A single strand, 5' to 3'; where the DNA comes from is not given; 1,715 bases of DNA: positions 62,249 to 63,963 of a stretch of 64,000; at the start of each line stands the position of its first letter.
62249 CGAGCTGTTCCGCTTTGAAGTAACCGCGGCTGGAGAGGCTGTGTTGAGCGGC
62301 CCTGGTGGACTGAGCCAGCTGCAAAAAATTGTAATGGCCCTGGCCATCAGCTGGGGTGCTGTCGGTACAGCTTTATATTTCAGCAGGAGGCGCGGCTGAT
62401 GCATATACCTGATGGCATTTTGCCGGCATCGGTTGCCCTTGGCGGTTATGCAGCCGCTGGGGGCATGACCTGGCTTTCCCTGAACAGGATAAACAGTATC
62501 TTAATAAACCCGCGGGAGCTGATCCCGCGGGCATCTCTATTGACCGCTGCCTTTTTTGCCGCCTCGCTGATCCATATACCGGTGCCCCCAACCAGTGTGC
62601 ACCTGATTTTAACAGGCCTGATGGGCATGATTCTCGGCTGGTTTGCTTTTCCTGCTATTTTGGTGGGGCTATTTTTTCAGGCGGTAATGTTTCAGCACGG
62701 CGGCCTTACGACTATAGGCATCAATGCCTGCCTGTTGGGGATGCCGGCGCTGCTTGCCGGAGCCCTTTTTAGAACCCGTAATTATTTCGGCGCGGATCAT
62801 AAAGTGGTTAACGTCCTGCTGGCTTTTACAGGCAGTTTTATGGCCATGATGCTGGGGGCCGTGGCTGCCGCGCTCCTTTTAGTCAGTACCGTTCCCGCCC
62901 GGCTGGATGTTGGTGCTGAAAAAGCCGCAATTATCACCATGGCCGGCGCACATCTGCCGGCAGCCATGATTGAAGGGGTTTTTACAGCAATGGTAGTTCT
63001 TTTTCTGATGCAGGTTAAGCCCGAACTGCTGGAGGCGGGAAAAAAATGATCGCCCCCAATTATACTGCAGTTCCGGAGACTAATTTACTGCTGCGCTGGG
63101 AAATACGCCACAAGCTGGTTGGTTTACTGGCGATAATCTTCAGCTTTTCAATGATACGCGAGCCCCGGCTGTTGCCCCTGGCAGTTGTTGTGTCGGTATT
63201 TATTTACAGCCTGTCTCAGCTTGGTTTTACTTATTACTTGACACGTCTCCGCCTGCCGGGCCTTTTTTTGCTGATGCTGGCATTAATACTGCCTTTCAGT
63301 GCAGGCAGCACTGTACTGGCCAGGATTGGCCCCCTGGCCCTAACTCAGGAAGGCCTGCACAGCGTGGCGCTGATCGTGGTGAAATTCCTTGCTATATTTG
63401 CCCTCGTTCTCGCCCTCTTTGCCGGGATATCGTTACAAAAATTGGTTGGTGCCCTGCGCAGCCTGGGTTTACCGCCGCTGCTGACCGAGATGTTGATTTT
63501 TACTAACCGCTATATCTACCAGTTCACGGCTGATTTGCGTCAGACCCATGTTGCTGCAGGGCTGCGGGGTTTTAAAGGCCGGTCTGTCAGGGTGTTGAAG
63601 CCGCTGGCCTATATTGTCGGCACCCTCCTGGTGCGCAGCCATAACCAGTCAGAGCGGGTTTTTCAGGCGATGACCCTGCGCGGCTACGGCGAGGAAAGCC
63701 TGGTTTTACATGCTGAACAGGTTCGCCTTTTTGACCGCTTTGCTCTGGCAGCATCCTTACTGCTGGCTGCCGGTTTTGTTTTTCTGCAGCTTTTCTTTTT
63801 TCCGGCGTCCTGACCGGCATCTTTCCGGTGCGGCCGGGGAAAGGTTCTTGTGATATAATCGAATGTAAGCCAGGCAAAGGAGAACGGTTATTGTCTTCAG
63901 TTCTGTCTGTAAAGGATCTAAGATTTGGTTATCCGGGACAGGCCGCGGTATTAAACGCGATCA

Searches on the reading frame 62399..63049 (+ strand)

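Call 65: search_protein_families(library=pfam, proteins=[window:62399-63049:+], max_evalue=0.00001)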
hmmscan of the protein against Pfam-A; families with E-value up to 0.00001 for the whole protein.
window:62399-63049:+ (216 aa): 1 family
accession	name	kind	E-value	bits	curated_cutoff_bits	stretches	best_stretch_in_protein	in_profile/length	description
PF01891.21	CbiM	-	2.8e-49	168.2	23.1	1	2-210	1-205/205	Cobalt uptake substrate-specific transmembrane region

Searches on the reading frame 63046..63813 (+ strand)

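Call 65: search_protein_families(library=pfam, proteins=[window:63046-63813:+], max_evalue=0.00001)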
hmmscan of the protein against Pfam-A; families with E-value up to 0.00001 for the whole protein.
window:63046-63813:+ (255 aa): 1 family
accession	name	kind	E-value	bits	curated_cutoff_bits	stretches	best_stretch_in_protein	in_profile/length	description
PF02361.21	CbiQ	-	5.4e-26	92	25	1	13-216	3-210/216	Cobalt transport protein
